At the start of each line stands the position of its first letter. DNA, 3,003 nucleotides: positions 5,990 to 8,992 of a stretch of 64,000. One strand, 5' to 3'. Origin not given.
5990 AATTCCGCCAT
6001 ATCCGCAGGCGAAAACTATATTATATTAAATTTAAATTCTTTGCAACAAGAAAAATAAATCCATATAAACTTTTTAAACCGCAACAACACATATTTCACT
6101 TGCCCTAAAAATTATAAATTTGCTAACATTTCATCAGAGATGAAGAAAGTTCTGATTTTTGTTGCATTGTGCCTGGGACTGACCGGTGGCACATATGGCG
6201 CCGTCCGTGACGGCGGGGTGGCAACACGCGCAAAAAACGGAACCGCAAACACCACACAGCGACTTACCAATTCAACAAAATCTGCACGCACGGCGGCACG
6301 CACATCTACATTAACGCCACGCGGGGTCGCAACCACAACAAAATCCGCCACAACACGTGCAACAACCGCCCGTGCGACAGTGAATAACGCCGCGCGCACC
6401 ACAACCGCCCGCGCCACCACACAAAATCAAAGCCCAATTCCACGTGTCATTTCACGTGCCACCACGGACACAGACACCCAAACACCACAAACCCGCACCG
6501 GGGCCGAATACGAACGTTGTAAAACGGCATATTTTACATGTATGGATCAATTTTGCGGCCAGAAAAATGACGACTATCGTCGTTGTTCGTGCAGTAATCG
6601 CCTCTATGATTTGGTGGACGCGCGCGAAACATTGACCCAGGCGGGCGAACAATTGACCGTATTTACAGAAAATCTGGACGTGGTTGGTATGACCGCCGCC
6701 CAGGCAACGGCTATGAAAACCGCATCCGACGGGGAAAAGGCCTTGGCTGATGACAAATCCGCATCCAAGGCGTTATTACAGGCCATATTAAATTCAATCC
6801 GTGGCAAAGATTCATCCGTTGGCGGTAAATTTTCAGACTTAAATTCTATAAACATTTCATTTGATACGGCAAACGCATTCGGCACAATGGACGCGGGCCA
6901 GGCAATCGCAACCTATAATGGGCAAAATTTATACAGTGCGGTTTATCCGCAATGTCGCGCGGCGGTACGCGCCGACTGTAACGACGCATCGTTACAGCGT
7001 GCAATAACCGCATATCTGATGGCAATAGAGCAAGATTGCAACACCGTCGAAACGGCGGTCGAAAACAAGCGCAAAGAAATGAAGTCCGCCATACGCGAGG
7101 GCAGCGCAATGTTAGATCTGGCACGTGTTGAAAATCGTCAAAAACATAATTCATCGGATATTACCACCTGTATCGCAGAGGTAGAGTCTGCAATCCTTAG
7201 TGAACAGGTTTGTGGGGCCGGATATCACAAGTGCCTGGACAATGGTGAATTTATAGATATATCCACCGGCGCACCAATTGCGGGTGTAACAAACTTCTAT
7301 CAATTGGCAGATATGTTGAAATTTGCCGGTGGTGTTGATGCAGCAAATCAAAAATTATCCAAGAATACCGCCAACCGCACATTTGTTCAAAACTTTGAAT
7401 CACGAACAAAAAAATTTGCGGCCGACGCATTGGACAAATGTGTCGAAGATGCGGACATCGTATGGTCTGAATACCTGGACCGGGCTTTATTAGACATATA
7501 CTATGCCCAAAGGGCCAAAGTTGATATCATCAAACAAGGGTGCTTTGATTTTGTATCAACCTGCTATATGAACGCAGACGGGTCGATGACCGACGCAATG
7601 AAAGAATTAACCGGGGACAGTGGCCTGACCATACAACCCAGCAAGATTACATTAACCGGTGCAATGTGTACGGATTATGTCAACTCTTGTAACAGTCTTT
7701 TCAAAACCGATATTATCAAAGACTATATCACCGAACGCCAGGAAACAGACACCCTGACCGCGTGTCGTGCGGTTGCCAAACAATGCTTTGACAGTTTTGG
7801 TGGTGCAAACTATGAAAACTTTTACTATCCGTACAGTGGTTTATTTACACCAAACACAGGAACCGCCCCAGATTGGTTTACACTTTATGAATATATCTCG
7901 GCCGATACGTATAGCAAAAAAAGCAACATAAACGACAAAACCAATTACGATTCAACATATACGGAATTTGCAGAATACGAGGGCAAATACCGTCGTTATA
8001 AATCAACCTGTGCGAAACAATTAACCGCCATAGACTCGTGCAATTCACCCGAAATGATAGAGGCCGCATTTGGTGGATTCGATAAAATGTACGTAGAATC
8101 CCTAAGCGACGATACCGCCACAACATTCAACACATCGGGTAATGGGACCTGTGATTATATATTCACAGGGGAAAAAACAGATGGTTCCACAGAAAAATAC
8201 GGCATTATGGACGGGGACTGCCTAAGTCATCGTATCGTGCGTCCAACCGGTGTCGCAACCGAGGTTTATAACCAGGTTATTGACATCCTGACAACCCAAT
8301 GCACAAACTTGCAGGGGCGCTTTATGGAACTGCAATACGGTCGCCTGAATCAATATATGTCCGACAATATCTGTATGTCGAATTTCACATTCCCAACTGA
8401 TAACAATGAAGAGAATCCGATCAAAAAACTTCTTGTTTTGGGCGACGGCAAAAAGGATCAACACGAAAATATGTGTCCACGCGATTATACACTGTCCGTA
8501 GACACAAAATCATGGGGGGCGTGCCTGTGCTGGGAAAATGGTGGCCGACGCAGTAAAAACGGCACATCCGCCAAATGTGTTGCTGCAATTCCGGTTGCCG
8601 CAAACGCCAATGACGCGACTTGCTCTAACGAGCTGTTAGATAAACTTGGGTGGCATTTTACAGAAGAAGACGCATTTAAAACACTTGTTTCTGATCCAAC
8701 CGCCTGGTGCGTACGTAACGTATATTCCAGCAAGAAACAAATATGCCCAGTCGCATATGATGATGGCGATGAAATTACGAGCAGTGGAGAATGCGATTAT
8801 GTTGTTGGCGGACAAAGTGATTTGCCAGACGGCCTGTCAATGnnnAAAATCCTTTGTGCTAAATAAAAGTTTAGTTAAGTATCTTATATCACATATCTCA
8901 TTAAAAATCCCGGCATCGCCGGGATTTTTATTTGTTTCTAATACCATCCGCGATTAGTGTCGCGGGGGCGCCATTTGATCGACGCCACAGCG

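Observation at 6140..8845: Two-member family of large secreted proteins with Thr/Ala/Arg-rich low-complexity region and conserved Cys signature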

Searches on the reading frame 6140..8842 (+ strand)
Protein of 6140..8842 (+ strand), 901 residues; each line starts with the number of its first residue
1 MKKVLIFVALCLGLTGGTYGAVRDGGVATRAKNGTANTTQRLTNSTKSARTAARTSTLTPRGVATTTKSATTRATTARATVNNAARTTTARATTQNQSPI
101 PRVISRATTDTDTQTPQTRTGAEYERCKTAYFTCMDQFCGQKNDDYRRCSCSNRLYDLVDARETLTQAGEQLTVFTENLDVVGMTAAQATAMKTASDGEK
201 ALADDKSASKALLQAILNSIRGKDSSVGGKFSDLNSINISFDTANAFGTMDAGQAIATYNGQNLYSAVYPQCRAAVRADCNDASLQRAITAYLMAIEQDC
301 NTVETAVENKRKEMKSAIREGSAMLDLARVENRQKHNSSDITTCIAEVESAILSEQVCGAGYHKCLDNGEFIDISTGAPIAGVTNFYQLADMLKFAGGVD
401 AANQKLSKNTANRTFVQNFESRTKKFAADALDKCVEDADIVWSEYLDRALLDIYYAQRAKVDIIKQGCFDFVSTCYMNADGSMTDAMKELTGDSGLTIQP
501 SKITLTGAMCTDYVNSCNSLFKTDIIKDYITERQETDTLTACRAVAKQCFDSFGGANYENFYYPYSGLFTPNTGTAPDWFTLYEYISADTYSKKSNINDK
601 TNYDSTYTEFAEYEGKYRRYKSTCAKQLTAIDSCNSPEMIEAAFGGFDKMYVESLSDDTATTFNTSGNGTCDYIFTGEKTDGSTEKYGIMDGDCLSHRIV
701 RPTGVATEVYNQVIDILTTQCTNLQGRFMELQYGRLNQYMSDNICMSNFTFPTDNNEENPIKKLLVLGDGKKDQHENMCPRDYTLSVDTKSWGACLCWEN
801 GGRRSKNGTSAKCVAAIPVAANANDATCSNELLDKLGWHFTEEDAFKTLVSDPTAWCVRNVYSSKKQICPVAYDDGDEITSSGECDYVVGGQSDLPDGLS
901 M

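Call 6: search_protein_families(library=pfam, proteins=[window:6140-8842:+], max_evalue=1)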
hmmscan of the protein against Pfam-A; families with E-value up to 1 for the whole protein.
window:6140-8842:+ (901 aa): 0 families

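Call 7: search_protein_families(library=ncbifam, proteins=[window:6140-8842:+], max_evalue=1)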
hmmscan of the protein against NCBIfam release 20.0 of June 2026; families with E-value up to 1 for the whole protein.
window:6140-8842:+ (901 aa): 1 family
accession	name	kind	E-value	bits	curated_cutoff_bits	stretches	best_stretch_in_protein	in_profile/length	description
TIGR02267.1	TIGR02267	domain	0.036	14.5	60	0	165-221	17-70/123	DUSAM domain-containing protein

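Call 9: find_homologous_proteins(query=window:6140-8842:+)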
Query window:6140-8842:+ (901 aa): 922 proteins with E <= 0.001 among 8000 candidates; the best 120 are listed.
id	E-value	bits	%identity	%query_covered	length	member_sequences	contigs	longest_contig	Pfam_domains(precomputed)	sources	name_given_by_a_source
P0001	0.0e+0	1999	98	100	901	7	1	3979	-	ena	-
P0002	0.0e+0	1816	90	100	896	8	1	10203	-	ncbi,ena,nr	ncbi:MAG: hypothetical protein IJD41_01815 [Alphaproteobacteria bacterium]|nr:hypothetical protein [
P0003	0.0e+0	1627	81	100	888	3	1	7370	-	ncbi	-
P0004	0.0e+0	1417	71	100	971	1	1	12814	-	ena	-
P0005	0.0e+0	1412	71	100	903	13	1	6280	-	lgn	-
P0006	0.0e+0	1395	71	100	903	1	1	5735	-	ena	-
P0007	0.0e+0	1377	72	100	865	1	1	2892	-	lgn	-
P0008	0.0e+0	1373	71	100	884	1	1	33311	-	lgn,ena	-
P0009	0.0e+0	1326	69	98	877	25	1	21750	-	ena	-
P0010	0.0e+0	1308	69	100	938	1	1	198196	-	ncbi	-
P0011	0.0e+0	1242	66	98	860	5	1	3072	-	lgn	-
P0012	0.0e+0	1235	67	98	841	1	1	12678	-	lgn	-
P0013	0.0e+0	1229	67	98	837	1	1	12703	-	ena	-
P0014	0.0e+0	1194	66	100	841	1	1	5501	-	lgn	-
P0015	0.0e+0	1190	64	100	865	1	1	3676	-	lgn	-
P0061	0.0e+0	1029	57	97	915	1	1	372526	-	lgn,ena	-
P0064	0.0e+0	1025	57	98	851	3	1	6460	-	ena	-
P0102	4.4e-297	1006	55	100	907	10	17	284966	-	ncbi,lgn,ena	-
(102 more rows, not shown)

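Call 23: predict_structure(alignment_id=A1)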
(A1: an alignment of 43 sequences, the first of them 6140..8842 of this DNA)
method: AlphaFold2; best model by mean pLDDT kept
length: 901 residues; sequences in the alignment: 43
mean_pLDDT: 62.2   pTM: 0.45
mean pLDDT of the five models: 62.2, 59.9, 59.6, 58.5, 58.4
residues with pLDDT >= 90: 91; 70-90: 264; 50-70: 252; < 50: 294
segments of 3 or more residues with pLDDT < 50: 1-3, 11-120, 153-158, 175-253, 259-261, 321-337, 360-363, 367-369, 380-384, 477-490, 492-505, 533-535, 658-669, 754-757
pLDDT, mean of each block of 10 residues (from residue 1): 50 35 27 28 29 29 26 26 27 28 26 32 67 69 53 50 52 47 41 39 39 37 33 29 33 49 56 64 65 64 63 56 46 49 76 57 51 51 53 62 69 72 73 69 78 68 64 55 46 42 47 64 58 61 88 76 71 79 92 89 87 90 91 88 93 64 39 83 85 85 91 89 89 75 80 53 71 75 69 88 88 89 89 84 64 85 90 86 87 75 46
secondary structure, 60 per line:
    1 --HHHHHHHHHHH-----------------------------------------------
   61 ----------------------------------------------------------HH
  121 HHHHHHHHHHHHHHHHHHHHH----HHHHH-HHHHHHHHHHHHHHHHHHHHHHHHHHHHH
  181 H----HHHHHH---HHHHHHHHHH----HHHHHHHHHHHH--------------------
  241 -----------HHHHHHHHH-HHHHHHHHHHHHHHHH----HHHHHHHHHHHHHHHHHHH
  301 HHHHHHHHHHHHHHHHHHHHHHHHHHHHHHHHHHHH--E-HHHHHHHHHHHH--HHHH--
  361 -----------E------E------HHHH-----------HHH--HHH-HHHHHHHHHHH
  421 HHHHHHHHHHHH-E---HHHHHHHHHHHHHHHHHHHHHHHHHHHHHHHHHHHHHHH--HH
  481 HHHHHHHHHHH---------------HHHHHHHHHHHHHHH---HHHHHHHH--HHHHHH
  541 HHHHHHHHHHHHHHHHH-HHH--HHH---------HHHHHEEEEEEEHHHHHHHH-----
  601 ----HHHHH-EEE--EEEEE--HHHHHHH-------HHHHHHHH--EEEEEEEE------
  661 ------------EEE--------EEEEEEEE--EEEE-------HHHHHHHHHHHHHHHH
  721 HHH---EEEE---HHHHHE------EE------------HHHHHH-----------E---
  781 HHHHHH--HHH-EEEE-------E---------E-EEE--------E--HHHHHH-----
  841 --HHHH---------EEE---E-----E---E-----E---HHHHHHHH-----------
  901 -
elements in order (helices of 4 or more, strands of 3 or more residues): H3-13 H119-141 H146-150 H152-181 H186-191 H195-204 H209-220 H252-260 H262-277 H282-336 H341-352 H355-358 H386-389 H410-432 H438-476 H479-491 H507-521 H525-532 H535-557 H576-580 E581-587 H588-595 H605-609 E611-613 E616-620 H623-629 H637-644 E647-654 E673-675 E684-691 E694-697 H705-723 E727-730 H734-738 H760-765 H781-786 E793-796 E816-818 H830-835 H843-846 E856-858 H882-889
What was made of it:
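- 7820..8842 (+): A C-terminal alpha/beta Cys-rich region (residues 561-901): conserved blocks such as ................, separated by hypervariable insertions; the extreme C-terminus is LP-x-G-[LI]. pLDDT mostly 75-93 (call 23).
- Cys sit seven residues apart on predicted helices (C127/C134 and C272/C280; call 23), as in disulfide-stapled helical hairpins.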

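Call 27: search_solved_structures(query=A1, max_evalue=1)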
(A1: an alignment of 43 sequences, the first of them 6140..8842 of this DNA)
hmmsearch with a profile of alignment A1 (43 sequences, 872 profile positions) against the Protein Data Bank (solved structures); distinct sequences matched with E-value up to 1: 1.
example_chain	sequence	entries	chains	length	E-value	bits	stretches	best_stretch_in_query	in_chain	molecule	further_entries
7d6y_B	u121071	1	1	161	0.71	11.3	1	196-255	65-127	VH Domain (1C5)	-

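Call 29: find_encoding_contigs(protein=P0061, flank=10000, max_places=2)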
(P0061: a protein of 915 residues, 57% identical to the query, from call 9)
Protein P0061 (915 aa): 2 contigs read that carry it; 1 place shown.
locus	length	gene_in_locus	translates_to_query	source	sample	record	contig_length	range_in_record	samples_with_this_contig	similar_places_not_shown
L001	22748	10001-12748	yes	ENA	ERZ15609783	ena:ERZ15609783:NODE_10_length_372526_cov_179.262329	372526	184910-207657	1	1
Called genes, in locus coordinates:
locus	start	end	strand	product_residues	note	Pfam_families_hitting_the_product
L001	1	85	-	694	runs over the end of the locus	-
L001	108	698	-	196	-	PF07750:GcrA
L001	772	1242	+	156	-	PF01478:Peptidase_A24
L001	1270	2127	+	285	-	-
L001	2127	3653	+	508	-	-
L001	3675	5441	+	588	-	-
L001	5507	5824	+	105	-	-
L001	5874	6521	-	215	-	-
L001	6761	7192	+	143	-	PF06044:DpnI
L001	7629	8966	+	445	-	PF01554:MatE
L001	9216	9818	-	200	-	PF06736:TMEM175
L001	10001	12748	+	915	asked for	-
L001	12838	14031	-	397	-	PF02684:LpxB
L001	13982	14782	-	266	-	PF00132:Hexapep, PF25084:LbH_EIF2B (faint), PF25087:GMPPB_C, PF00132:Hexapep (weak), PF13720:Acetyltransf_11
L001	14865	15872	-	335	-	-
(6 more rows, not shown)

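Call 30: find_encoding_contigs(protein=P0102, flank=10000, max_places=2)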
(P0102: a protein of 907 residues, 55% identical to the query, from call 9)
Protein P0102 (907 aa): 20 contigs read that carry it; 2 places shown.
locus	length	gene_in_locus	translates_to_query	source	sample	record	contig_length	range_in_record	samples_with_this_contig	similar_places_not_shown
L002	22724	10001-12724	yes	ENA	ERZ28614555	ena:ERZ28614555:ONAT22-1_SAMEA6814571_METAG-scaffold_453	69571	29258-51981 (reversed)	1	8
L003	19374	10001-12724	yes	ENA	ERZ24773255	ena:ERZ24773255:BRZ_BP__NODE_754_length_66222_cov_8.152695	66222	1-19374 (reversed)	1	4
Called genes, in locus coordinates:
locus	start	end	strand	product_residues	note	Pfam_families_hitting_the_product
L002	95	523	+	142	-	-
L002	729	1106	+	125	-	PF01648:ACPS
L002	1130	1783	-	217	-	-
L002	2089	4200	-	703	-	-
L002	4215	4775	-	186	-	PF07750:GcrA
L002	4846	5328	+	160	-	PF01478:Peptidase_A24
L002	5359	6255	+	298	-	-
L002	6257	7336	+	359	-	-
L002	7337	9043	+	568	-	-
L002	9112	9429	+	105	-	-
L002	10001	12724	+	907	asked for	-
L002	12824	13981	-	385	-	PF02684:LpxB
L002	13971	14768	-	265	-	PF25084:LbH_EIF2B (faint), PF25087:GMPPB_C, PF00132:Hexapep, PF13720:Acetyltransf_11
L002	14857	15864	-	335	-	-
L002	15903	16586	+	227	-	PF07669:Eco57I (weak), PF05175:MTS, PF01728:FtsJ, PF13847:Methyltransf_31, PF08241:Methyltransf_11 (weak), PF08242:Methyltransf_12 (weak), PF13649:Methyltransf_25, PF01170:UPF0020 (weak)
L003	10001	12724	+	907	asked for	-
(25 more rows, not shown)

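Call 31: find_related_loci(query=A1, collection=genome_contigs, flank=10000)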
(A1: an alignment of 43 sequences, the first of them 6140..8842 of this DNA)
Query A1 (901 aa) in genome_contigs; peptide patterns used: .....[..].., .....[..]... (x = any residue, [..] = any of these).
424 stretches matched a pattern; 292 encode a relative of the query (tblastn E <= 1e-3); the best 80 are kept; 80 distinct loci.
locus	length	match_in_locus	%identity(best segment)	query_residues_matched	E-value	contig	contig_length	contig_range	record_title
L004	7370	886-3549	81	1-901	0e+0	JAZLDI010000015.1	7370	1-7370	MAG: Candidatus Enterousia sp. isolate T1900045038_TC20190031.MAGScoT_cleanbin_000032 SGB_4470_k141_1747434, whole genom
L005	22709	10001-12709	71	1-901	0e+0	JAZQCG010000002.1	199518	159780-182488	MAG: Candidatus Enterousia sp. isolate T1900044638_TS20190104.MAGScoT_cleanbin_000053 SGB_1212_k141_2116128, whole genom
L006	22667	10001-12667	68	1-901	0e+0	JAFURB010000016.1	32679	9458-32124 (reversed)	MAG: Alphaproteobacteria bacterium isolate RGIG4748 Roe_deer_Rectum.Co__c2471508, whole genome shotgun sequence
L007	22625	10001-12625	69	1-901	0e+0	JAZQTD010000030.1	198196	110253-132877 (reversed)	MAG: Candidatus Enterousia sp. isolate T1900045192_TC20190188.MAGScoT_cleanbin_000014 SGB_5297_k141_2145953, whole genom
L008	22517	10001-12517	66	1-872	0e+0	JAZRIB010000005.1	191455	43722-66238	MAG: Candidatus Enterousia sp. isolate T1900045477_YK20190171.MAGScoT_cleanbin_000036 SGB_7287_k141_1435110, whole genom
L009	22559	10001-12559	61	1-871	0e+0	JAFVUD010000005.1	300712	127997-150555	MAG: Alphaproteobacteria bacterium isolate RGIG5397 Sheep_Colon-3__c913026, whole genome shotgun sequence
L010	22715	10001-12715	58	1-901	0e+0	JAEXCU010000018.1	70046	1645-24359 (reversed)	MAG: Proteobacteria bacterium isolate OH_HBB_125 k127_564881, whole genome shotgun sequence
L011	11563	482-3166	58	1-899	0e+0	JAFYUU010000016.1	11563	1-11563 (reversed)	MAG: Alphaproteobacteria bacterium isolate RGIG7441 Water_buffalos_Colon-1__c815350, whole genome shotgun sequence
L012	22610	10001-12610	58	1-899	0e+0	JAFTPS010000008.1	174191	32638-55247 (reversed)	MAG: Alphaproteobacteria bacterium isolate RGIG4037 Roe_deer_Cecum-5__c2843, whole genome shotgun sequence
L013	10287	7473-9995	58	1-900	0e+0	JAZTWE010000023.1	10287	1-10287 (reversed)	MAG: Candidatus Enterousia sp. isolate T1900045334_YK20190023.MAGScoT_cleanbin_000100 SGB_6575_k141_2817644, whole genom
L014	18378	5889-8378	57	1-873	0e+0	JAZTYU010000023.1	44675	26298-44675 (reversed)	MAG: Candidatus Enterousia sp. isolate T1900045325_YK20190014.MAGScoT_cleanbin_000039 SGB_6437_k141_1460412, whole genom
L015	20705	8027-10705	58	1-899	0e+0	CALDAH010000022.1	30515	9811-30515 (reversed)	MAG TPA_asm: uncultured Alphaproteobacteria bacterium isolate SRR4116664_bin.35_CONCOCT_v1.1_MAG genome assembly, contig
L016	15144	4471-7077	55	1-899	0e+0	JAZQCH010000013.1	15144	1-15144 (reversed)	MAG: Candidatus Enterousia sp. isolate T1900044638_TS20190104.MAGScoT_cleanbin_000052 SGB_1211_k141_2077824, whole genom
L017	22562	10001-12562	57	1-900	0e+0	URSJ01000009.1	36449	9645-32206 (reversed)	uncultured Rickettsiales bacterium isolate UMGS1304 genome assembly, contig: NODE_150_length_36449_cov_7.75727, whole ge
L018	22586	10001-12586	57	1-900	0e+0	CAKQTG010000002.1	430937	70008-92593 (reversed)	MAG: uncultured Alphaproteobacteria bacterium isolate REFINED_METABAT215_TOP10_CONTIGS_1500_ASSEMBLY_K77_MERGED__Hadza_M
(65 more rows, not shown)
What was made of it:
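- Core-gene distribution (call 31).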
